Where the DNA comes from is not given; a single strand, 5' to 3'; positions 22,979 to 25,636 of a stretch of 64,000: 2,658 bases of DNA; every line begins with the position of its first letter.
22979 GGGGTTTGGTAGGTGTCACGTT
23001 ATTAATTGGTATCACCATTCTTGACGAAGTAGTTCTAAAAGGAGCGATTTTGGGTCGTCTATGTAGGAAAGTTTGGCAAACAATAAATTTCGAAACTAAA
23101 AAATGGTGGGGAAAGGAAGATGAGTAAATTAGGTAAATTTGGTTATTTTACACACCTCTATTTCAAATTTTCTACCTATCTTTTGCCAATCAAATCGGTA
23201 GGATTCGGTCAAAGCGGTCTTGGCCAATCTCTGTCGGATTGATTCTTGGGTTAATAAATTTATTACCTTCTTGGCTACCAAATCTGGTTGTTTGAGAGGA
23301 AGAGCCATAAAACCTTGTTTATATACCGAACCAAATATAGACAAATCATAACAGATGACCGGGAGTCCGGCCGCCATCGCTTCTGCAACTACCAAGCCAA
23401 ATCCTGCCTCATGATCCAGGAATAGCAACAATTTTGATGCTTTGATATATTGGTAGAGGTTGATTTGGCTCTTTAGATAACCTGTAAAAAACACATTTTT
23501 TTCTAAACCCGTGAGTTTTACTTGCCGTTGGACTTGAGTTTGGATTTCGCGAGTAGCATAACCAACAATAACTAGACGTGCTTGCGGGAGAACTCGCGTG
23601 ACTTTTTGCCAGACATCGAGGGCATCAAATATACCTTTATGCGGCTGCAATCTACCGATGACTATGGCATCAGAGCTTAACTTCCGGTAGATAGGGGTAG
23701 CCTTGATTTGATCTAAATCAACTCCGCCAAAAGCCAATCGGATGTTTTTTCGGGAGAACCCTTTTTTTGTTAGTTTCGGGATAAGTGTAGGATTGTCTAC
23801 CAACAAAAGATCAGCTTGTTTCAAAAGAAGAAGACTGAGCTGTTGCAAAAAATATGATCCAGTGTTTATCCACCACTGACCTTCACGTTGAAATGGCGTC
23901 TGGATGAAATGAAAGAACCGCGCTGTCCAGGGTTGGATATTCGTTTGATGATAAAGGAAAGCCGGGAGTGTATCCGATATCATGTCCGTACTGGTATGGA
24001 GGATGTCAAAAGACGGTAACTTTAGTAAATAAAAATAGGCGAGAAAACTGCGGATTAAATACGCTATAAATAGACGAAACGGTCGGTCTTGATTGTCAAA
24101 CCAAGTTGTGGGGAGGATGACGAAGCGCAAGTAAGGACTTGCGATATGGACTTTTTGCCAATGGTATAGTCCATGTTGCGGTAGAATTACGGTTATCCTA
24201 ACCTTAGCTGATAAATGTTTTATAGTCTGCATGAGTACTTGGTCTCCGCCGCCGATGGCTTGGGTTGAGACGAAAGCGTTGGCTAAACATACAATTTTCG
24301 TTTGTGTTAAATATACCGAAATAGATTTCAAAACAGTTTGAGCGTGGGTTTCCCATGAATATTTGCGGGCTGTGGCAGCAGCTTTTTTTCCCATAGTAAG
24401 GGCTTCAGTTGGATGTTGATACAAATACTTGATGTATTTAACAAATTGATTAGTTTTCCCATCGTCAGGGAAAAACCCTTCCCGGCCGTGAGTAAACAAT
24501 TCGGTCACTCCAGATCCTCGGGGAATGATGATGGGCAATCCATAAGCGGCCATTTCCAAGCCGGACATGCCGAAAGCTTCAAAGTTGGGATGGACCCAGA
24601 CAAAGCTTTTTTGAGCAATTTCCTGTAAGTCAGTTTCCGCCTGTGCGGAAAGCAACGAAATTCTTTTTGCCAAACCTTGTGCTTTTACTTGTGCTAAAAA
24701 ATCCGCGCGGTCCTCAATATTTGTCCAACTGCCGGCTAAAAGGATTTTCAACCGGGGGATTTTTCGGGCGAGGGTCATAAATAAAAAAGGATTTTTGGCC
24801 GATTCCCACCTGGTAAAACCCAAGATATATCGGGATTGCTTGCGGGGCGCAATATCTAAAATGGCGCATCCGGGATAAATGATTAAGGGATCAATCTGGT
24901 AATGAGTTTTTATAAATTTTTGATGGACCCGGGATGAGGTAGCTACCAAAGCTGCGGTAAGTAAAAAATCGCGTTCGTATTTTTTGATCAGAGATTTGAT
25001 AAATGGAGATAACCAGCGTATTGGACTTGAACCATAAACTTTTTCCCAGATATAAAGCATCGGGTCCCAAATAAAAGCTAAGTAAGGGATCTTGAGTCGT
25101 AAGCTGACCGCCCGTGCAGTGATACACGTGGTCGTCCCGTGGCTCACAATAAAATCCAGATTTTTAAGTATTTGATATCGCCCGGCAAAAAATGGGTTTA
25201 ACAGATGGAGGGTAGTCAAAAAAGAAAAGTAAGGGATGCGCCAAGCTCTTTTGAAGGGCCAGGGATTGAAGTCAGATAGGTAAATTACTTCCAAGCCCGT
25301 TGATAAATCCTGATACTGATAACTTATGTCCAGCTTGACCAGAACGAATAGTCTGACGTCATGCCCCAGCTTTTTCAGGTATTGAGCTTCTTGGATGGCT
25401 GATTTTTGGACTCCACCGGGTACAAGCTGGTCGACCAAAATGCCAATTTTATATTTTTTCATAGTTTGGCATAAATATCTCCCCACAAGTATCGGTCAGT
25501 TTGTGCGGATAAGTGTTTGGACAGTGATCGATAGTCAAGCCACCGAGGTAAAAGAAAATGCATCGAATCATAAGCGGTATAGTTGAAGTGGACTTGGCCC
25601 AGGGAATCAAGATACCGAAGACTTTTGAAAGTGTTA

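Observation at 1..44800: About 45-kb surface-glycan and glycosylation supercluster of unusual enzymatic richness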

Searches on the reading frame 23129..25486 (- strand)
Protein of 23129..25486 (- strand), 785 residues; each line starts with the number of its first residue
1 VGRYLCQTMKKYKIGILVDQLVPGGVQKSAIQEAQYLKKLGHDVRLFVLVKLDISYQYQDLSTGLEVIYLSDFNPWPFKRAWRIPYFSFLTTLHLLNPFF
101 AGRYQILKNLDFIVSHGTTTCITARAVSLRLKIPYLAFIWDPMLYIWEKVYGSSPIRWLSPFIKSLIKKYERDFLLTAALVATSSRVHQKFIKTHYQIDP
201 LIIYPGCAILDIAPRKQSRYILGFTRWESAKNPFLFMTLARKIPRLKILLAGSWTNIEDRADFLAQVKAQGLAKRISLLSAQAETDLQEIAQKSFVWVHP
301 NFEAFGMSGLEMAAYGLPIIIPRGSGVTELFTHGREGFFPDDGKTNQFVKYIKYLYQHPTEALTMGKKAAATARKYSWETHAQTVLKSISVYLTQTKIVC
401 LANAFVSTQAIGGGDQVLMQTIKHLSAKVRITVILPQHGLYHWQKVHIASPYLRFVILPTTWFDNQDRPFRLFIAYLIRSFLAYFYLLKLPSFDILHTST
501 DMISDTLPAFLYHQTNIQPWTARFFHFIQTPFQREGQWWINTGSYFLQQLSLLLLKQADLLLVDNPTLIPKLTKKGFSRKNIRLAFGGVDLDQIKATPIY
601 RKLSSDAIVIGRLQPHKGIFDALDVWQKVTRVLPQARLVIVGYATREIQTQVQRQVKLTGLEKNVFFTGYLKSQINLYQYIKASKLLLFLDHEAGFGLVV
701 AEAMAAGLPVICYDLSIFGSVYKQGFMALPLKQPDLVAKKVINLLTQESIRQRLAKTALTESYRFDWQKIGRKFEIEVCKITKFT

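Call 4: search_protein_families(library=pfam, proteins=[window:23129-25486:-], max_evalue=0.01)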
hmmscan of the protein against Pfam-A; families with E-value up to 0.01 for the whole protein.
window:23129-25486:- (785 aa): 6 families
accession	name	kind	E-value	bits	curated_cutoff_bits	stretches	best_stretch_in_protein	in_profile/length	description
PF00534.26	Glycos_transf_1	-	1.2e-45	155.6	26.4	2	607-758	18-169/172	Glycosyl transferases group 1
PF13692.12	Glyco_trans_1_4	-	7.7e-34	117.4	27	2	607-746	4-141/142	Glycosyl transferases group 1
PF20706.3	GT4-conflict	-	5.9e-19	68.7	26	2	601-716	194-314/385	Family 4 Glycosyltransferase in conflict systems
PF13524.12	Glyco_trans_1_2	-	1.6e-15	57.7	25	2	238-386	8-143/144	Glycosyl transferase-like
PF13439.12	Glyco_transf_4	-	1.4e-13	51.7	28.5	1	23-206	1-165/170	Glycosyltransferase Family 4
PF13579.12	Glyco_trans_4_4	-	7.5e-09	36.6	29.7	1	24-190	1-140/158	Glycosyl transferase 4-like domain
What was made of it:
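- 23129..25486 (-): Double-GT4 glycosyltransferase (two GT4 modules). Glycos_transf_1 1.2e-45, two stretches (call 4).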

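Call 37: search_protein_families(library=ncbifam, proteins=[window:23129-25486:-], max_evalue=0.001)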
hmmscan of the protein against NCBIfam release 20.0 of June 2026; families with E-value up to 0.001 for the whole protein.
window:23129-25486:- (785 aa): 32 families (the best 25 are shown)
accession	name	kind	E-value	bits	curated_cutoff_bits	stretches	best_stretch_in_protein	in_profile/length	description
TIGR03999.1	thiol_BshA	equivalog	1.1e-25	90.3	273.7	2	610-775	205-367/375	N-acetyl-alpha-D-glucosaminyl L-malate synthase BshA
NF041876.1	EPS_EpsE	equivalog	1.8e-25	90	400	2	260-384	262-388/389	exopolysaccharide biosynthesis GT4 family glycosyltransferase EpsE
TIGR03449.1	mycothiol_MshA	equivalog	2.1e-23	82.9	462.5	2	247-389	255-400/406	D-inositol-3-phosphate glycosyltransferase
TIGR04047.1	MSMEG_0565_glyc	hypoth_equivalog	8.9e-22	77.7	259.85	2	606-771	195-364/373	MSMEG_0565 family glycosyltransferase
NF041010.1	glycosy_Agl16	equivalog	1.4e-19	70.2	575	2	571-773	147-343/352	glycosylation protein Agl16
NF047880.1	glyco_SdgA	exception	2.1e-19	69.5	800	2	604-775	315-484/488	serine-aspartate repeat adhesin O-glycosyltransferase SdgA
NF047881.1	glyco_SdgB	exception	3.3e-17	62.3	800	2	605-774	322-489/496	serine-aspartate repeat adhesin O-glycosyltransferase SdgB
NF038255.1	exopoly_VpsD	equivalog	1.4e-16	60.3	300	1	613-723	212-322/381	VpsD family glycosyltransferase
NF038295.1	EPS_HpsP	equivalog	1.7e-15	56.9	550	2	609-773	212-379/388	hormogonium polysaccharide biosynthesis glycosyltransferase HpsP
TIGR03088.1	stp2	hypoth_equivalog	4.2e-15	55.7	409.05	2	244-382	228-363/374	TIGR03088 family PEP-CTERM/XrtA system glycosyltransferase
NF053787.1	GlcN_PG_synth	equivalog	2.4e-14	53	480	1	661-770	239-348/361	N-acetylglucosaminyl phosphatidylglycerol synthase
NF050063.1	ProtGlycPglJ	equivalog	3.7e-14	52.7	500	1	544-773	131-358/363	N-acetylgalactosamine-N,N'-diacetylbacillosaminyl-diphospho-undecaprenol 4-alpha-N-acetylgalactosaminyltransferase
TIGR04157.1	glyco_rSAM_CFB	subfamily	5.6e-14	51.9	400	2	608-727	231-344/406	TIGR04157 family glycosyltransferase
NF053513.1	Gtran_IagA_BgsA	equivalog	4.9e-13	48.8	460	1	608-774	165-324/333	LTA glycolipid anchor biosynthesis glycosyltransferase, IagA/BgsA family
NF041139.1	TreT_Thcocales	equivalog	5.8e-13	48.4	775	1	610-758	235-388/412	trehalose synthase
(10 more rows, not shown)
